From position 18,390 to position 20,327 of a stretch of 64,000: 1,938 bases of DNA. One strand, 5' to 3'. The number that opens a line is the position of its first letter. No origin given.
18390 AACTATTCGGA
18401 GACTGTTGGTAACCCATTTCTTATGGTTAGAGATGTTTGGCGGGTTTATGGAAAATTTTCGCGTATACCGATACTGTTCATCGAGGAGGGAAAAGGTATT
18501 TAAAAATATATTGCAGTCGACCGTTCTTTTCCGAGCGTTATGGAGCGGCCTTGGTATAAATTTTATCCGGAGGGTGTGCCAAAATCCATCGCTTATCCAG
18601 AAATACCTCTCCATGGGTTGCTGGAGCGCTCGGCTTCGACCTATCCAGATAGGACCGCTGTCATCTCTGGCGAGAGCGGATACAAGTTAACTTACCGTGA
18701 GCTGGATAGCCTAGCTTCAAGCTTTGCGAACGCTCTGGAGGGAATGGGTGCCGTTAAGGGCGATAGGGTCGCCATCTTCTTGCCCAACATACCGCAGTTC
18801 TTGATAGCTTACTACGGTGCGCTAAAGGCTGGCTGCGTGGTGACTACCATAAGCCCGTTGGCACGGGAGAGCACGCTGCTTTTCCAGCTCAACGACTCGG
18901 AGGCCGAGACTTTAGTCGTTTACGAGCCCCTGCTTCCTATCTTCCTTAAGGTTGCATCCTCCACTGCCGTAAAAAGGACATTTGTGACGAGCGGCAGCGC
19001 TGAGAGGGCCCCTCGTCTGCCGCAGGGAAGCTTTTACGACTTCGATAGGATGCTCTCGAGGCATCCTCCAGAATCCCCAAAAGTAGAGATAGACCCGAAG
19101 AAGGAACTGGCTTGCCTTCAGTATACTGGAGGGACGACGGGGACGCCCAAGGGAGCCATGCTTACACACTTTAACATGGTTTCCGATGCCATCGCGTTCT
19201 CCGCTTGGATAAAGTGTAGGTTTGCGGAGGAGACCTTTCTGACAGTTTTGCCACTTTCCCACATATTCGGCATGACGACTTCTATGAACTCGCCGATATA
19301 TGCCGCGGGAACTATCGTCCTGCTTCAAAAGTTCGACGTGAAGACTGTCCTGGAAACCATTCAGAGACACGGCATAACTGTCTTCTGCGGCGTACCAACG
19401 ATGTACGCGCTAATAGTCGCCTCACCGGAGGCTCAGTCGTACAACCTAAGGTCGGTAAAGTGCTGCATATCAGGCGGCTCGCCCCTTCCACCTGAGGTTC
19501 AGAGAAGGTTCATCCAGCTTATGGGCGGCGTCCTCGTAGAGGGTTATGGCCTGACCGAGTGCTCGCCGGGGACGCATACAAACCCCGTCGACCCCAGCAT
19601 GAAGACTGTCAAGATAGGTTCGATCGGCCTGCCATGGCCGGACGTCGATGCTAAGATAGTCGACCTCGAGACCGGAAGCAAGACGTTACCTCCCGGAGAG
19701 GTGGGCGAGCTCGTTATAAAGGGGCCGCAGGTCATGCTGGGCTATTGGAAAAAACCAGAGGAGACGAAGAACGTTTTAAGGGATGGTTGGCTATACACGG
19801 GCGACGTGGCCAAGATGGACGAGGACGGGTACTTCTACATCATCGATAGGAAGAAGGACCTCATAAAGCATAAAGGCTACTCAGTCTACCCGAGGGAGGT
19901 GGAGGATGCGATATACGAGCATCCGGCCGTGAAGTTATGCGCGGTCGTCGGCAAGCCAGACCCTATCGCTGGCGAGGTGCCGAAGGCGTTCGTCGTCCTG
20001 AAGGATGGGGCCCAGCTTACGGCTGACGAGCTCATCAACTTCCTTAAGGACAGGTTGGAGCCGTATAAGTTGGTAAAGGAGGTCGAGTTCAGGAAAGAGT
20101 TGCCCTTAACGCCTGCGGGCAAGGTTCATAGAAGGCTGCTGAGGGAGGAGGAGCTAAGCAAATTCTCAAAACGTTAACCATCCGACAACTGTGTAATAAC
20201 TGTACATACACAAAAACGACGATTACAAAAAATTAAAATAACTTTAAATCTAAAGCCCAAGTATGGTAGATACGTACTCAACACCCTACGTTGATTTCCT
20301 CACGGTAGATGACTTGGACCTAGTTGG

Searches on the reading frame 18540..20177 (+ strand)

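Call 45: search_protein_families(library=pfam, proteins=[window:18540-20177:+], max_evalue=0.00001)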
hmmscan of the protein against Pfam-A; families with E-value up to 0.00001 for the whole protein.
window:18540-20177:+ (545 aa): 2 families
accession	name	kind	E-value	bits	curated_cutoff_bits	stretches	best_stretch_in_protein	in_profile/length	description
PF00501.34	AMP-binding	-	7e-104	348.1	29.9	1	28-403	1-384/384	AMP-binding enzyme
PF13193.12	AMP-binding_C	-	1.7e-23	83.7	24.5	1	453-528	1-76/76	AMP-binding enzyme C-terminal domain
